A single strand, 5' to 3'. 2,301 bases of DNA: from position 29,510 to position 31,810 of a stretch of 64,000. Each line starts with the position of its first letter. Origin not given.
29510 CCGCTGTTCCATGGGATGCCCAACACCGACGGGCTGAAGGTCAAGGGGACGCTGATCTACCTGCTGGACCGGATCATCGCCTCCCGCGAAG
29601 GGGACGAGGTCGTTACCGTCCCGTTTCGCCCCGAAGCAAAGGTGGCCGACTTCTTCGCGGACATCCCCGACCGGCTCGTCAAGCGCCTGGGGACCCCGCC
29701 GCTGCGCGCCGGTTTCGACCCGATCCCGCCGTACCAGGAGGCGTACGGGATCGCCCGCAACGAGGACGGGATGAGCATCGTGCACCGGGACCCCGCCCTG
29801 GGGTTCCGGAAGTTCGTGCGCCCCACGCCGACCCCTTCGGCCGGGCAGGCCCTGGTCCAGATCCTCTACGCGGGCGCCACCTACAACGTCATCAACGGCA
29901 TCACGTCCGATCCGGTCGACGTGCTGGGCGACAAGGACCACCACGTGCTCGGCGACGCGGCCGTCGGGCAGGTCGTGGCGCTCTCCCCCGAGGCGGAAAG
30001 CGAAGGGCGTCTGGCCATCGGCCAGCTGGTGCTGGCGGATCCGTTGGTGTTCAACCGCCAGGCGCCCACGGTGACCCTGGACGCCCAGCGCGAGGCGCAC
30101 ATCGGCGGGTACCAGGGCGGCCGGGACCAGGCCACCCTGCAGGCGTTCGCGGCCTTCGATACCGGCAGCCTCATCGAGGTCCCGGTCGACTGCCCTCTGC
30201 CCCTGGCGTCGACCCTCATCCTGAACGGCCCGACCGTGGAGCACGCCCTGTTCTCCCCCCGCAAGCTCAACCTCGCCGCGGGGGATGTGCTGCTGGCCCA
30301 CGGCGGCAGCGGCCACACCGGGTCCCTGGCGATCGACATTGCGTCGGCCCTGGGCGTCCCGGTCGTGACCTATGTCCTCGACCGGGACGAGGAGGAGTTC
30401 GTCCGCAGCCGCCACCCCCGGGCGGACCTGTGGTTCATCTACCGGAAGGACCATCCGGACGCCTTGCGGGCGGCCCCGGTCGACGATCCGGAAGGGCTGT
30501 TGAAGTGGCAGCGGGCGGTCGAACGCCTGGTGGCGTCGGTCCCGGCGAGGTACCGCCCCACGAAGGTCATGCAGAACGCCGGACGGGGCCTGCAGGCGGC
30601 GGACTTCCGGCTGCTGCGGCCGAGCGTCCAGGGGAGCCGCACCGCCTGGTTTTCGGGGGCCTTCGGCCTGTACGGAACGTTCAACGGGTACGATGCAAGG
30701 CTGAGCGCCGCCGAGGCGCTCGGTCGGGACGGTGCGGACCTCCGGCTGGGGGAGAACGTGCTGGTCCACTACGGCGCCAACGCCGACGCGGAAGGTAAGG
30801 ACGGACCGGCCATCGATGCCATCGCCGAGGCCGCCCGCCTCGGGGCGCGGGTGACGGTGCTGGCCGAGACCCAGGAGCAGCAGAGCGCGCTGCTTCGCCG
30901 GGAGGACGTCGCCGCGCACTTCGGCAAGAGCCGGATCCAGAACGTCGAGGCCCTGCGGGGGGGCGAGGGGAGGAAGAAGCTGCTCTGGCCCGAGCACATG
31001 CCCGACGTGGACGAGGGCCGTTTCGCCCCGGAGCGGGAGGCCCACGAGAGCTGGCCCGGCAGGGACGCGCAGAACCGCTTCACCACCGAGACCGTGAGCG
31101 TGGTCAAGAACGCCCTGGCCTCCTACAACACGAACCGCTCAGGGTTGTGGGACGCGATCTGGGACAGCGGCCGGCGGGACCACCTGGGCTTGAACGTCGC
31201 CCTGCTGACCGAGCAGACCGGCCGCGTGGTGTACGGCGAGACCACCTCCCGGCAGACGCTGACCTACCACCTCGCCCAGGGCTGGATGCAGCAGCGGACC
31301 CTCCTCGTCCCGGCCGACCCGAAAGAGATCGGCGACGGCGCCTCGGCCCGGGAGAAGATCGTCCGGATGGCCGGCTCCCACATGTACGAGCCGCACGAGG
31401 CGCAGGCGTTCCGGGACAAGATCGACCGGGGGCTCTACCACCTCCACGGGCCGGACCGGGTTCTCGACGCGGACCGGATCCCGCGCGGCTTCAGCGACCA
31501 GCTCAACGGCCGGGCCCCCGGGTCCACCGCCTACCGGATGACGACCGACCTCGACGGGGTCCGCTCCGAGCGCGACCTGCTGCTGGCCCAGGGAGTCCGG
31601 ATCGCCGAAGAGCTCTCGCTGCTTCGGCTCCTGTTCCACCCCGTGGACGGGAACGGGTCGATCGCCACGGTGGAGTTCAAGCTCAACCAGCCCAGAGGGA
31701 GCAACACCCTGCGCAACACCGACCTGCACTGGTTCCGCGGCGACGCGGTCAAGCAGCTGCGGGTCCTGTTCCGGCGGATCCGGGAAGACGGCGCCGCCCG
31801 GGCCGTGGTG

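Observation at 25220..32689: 2,489-aa crotonase-like / acyl-CoA ligase / CCR-type reductase / crotonase mega-enzyme: a permuted, enlarged propionyl-CoA-synthase-like architecture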

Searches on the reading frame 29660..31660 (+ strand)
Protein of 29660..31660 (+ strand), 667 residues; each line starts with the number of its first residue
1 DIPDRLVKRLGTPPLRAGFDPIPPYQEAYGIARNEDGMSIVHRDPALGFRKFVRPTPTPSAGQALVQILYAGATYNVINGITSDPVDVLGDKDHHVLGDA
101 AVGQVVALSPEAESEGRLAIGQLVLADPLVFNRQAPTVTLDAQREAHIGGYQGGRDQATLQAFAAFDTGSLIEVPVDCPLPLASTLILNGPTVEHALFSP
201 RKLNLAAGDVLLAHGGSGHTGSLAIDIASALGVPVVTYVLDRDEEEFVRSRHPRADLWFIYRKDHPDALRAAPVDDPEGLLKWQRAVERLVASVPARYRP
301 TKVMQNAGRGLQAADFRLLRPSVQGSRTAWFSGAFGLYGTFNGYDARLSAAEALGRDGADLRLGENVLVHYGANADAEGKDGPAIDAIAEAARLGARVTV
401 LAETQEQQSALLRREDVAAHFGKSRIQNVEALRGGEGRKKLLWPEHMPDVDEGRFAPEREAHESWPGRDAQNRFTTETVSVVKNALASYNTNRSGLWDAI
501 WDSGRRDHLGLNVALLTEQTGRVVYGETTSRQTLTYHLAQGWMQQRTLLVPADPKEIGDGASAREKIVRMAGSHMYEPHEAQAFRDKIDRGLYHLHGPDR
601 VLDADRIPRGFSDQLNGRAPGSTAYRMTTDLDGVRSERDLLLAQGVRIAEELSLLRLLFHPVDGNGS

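Call 15: search_solved_structures(query=window:29660-31660:+, max_evalue=0.01, show_alignments=3)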
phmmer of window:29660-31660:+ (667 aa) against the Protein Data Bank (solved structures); distinct sequences matched with E-value up to 0.01: 20.
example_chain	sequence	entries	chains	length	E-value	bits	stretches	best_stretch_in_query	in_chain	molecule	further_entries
6eqo_A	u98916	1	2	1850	6.9e-37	130.5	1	11-552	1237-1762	Acetyl-coenzyme A synthetase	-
4y0k_A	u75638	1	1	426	3e-07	32.6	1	45-284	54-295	AntE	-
4y1b_A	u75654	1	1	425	3.1e-07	32.5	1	45-284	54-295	AntE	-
9kva_A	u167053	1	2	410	9.4e-06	27.6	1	44-251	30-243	Putative crotonyl-CoA reductase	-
7vem_A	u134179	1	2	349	3.3e-05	25.8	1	152-251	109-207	the NADPH-assisted quinone oxidoreductase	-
7ayc_A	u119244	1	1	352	4e-05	25.5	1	159-246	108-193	Enoyl-[acyl-carrier-protein] reductase, mitochondrial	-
2vcy_A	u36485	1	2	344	5.3e-05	25.1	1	159-246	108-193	TRANS-2-ENOYL-COA REDUCTASE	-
7ayb_A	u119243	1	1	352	5.5e-05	25.1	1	159-246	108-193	Enoyl-[acyl-carrier-protein] reductase, mitochondrial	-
1zsy_A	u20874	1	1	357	5.7e-05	25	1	159-246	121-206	MITOCHONDRIAL 2-ENOYL THIOESTER REDUCTASE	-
5yat_A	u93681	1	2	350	0.00023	23.1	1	55-280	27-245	Mitochondrial alcohol dehydrogenase isozyme III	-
4w6z_A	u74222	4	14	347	0.00026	22.9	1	150-282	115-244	Alcohol dehydrogenase 1 | ADH1 isoform 1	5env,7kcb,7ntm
4a0s_A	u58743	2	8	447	0.00033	22.5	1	91-430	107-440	OCTENOYL-COA REDUCTASE/CARBOXYLASE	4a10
7kcq_A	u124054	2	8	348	0.00051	21.9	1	149-282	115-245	Alcohol dehydrogenase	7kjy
7kc2_A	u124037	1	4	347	0.00051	21.9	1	150-282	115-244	Alcohol dehydrogenase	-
9k8u_A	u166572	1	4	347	0.00089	21.1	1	157-287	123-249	alcohol dehydrogenase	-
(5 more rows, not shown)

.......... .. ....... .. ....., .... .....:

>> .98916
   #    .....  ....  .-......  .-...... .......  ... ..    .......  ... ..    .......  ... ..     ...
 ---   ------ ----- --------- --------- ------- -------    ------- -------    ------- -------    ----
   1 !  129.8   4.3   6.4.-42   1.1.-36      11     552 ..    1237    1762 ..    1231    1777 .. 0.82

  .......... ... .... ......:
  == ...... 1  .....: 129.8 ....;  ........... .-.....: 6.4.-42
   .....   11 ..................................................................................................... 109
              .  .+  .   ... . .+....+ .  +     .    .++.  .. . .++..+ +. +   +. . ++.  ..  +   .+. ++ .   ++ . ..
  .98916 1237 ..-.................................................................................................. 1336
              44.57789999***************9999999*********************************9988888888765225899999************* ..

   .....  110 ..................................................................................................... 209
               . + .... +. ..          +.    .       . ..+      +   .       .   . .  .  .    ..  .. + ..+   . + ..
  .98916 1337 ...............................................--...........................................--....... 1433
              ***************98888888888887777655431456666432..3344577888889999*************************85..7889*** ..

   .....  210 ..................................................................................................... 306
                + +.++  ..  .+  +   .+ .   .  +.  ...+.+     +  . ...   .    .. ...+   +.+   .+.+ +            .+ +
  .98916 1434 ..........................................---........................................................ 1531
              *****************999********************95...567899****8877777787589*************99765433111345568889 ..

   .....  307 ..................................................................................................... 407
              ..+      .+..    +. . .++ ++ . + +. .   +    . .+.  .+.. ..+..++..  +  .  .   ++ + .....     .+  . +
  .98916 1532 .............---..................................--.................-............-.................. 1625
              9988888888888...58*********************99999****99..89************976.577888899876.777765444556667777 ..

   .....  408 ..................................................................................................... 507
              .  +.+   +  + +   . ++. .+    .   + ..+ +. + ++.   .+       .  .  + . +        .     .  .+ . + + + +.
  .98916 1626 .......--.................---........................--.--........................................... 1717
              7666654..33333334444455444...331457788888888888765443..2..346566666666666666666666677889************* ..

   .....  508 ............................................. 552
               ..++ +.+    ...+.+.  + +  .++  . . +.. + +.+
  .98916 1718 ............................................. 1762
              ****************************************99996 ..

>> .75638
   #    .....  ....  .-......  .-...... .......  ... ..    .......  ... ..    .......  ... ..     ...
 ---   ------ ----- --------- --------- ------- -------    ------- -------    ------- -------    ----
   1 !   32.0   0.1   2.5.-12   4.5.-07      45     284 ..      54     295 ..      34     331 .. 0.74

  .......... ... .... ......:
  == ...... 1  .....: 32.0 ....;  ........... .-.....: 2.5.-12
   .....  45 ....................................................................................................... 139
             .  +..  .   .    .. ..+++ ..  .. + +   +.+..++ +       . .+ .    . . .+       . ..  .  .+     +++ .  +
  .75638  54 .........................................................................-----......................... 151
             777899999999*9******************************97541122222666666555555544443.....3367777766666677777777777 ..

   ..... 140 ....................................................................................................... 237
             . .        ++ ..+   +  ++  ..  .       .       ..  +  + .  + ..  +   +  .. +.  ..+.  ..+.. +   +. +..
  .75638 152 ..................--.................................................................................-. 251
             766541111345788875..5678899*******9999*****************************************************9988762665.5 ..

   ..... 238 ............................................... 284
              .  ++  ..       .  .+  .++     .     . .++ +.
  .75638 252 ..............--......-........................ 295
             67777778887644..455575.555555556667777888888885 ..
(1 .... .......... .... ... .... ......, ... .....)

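Call 30: search_protein_representatives(protein=window:29690-31639:+)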
Query: 650 residues. Proteins with E-value up to 0.001 (for the whole library): 60; up to 1e-10: 31; up to 1e-30: 12. The best 60 are listed.
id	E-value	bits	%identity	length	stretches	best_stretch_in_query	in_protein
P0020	0.0e+00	1265.5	86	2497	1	1-650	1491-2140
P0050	5.9e-214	728.7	55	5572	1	1-649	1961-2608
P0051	5.2e-209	712.4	87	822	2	1-194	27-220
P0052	4.9e-190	649.7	50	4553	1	9-648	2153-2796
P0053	2.0e-122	426.3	74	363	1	169-437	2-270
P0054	1.8e-102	360.4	88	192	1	28-216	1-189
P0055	1.5e-55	205.4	83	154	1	533-648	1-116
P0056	4.8e-45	170.7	78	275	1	470-571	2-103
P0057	8.9e-43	163.2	34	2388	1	4-641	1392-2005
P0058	3.4e-35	138.2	30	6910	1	10-631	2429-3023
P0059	7.7e-34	133.7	31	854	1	105-638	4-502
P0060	4.9e-31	124.4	32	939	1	4-588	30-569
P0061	4.5e-29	117.9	81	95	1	390-458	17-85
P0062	1.0e-27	113.5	27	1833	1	7-542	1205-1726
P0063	1.2e-26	110.0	27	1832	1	4-542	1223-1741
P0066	3.6e-22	95.1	29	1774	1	4-542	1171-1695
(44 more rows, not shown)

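Call 32: search_protein_families(library=pfam, proteins=[P0052, P0057, P0062], max_evalue=0.001)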
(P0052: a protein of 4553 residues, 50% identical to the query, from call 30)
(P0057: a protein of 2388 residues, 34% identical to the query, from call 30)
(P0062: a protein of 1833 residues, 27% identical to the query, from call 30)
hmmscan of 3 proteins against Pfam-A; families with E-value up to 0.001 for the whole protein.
P0052 (4553 aa): 7 families
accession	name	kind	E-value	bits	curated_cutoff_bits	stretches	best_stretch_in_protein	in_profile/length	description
PF16113.10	ECH_2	-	6.6e-56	190.7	27.2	2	662-981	5-305/335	Enoyl-CoA hydratase/isomerase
PF00106.31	adh_short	-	4.5e-43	147.5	26.6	2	3872-4062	7-183/195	short chain dehydrogenase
PF00378.25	ECH_1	-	6.6e-39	134.2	27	2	656-866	4-208/251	Enoyl-CoA hydratase/isomerase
PF00501.34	AMP-binding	-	2.1e-30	106.2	29.9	2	1545-1737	139-330/384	AMP-binding enzyme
PF13561.12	adh_short_C2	-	1.2e-29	104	27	2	3877-4062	8-177/236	Enoyl-(Acyl carrier protein) reductase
PF08659.16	KR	-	1.3e-10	42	22.6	1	3203-3290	2-92/180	KR domain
PF01370.27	Epimerase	-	0.00058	19.8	20.9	0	3872-3935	5-61/240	NAD dependent epimerase/dehydratase family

P0057 (2388 aa): 7 families
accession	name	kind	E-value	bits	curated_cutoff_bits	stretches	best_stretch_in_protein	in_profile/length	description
PF16113.10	ECH_2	-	2.2e-82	277.7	27.2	2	45-331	2-267/335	Enoyl-CoA hydratase/isomerase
PF00378.25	ECH_1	-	8.4e-67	225.6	27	2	42-226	4-185/251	Enoyl-CoA hydratase/isomerase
PF00501.34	AMP-binding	-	1.6e-52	179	29.9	1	537-1106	18-382/384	AMP-binding enzyme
PF13193.12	AMP-binding_C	-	2.8e-13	51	24.5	1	1189-1269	1-76/76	AMP-binding enzyme C-terminal domain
PF00107.32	ADH_zinc_N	-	8.7e-13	48.8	31.8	1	1596-1710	1-92/129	Zinc-binding dehydrogenase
PF16177.11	ACAS_N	-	6.5e-10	39.1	27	1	464-506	13-54/55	Acetyl-coenzyme A synthetase N-terminus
PF13602.12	ADH_zinc_N_2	-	4.3e-05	24.9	27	0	1909-1978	60-133/134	Zinc-binding dehydrogenase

P0062 (1833 aa): 7 families
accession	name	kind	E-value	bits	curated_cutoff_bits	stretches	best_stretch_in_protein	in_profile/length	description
PF00501.34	AMP-binding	-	5.8e-54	183.8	29.9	2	356-636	109-377/384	AMP-binding enzyme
PF00378.25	ECH_1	-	1.2e-40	139.9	27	1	872-1070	5-194/251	Enoyl-CoA hydratase/isomerase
PF16113.10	ECH_2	-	2.4e-26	93.5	27.2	1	883-1107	12-224/335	Enoyl-CoA hydratase/isomerase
PF13193.12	AMP-binding_C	-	7.8e-14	52.8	24.5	1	735-804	10-76/76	AMP-binding enzyme C-terminal domain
PF00107.32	ADH_zinc_N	-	3e-10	40.6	31.8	1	1406-1521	1-93/129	Zinc-binding dehydrogenase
PF16177.11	ACAS_N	-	5.1e-10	39.4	27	1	78-106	26-54/55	Acetyl-coenzyme A synthetase N-terminus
PF13602.12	ADH_zinc_N_2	-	0.00059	21.2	27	0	1680-1778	33-129/134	Zinc-binding dehydrogenase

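Call 90: list_cluster_members(proteins=[P0057, P0050, P0052, P0058, P0059, P0060, P0062, P0063, P0066, P0046])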
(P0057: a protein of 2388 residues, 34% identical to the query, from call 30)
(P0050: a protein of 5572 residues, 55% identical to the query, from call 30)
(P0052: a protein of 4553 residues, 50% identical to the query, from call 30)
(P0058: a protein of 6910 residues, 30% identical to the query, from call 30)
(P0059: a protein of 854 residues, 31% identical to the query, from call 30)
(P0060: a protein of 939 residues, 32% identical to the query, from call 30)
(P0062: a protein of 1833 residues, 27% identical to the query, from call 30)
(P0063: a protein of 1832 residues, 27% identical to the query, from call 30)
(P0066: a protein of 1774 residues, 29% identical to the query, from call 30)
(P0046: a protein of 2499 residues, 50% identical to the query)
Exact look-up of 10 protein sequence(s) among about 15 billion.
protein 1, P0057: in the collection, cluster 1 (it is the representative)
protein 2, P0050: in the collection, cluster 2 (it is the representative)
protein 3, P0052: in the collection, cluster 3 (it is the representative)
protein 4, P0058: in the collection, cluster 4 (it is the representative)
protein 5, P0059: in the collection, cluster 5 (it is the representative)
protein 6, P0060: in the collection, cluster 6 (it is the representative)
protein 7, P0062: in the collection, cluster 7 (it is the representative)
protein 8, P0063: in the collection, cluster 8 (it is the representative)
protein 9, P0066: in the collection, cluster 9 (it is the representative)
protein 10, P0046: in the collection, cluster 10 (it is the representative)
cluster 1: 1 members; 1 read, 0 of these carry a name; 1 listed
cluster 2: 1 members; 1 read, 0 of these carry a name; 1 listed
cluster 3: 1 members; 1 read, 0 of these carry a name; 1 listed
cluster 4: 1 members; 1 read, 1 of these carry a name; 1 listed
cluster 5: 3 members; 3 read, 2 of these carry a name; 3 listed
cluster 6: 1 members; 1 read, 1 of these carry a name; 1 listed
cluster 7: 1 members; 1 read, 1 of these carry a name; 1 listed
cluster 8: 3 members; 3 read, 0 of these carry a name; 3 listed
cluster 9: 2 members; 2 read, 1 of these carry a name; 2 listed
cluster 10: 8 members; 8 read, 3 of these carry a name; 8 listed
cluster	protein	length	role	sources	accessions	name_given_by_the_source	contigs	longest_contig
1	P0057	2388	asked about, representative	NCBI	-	-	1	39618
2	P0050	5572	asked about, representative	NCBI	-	-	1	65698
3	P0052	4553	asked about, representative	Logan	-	-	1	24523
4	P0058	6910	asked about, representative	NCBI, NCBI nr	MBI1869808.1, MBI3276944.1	MAG: SDR family NAD(P)-dependent oxidoreductase [Chlamydiae bacterium] | SDR family NAD(P)-dependent oxidoreductase [Chlamydiota bacterium]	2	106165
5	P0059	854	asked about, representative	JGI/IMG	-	enoyl-CoA hydratase/carnithine racemase/NADPH:quinone reductase-like Zn-dependent ...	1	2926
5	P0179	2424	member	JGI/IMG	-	acrylyl-CoA reductase (NADPH)/3-hydroxypropionyl-CoA dehydratase/3-hydroxypropionyl-CoA ...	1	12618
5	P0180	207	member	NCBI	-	-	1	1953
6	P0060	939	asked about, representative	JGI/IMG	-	acrylyl-CoA reductase (NADPH)/3-hydroxypropionyl-CoA dehydratase/3-hydroxypropionyl-CoA ...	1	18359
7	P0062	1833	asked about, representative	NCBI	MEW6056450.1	MAG: AMP-binding protein [Bdellovibrionota bacterium]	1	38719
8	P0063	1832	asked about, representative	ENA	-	-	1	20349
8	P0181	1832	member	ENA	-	-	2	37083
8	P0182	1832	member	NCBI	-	-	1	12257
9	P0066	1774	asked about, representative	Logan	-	-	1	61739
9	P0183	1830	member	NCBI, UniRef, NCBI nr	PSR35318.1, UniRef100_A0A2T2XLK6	MAG: acetyl-CoA synthetase [Sulfobacillus benefaciens] | acetate--CoA ligase n=1 Tax=Sulfobacillus benefaciens TaxID=453960 RepID=A0A2T2XLK6_9FIRM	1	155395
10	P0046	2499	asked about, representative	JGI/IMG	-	enoyl-CoA hydratase/carnithine racemase/acyl-coenzyme A synthetase/AMP-(fatty) acid ...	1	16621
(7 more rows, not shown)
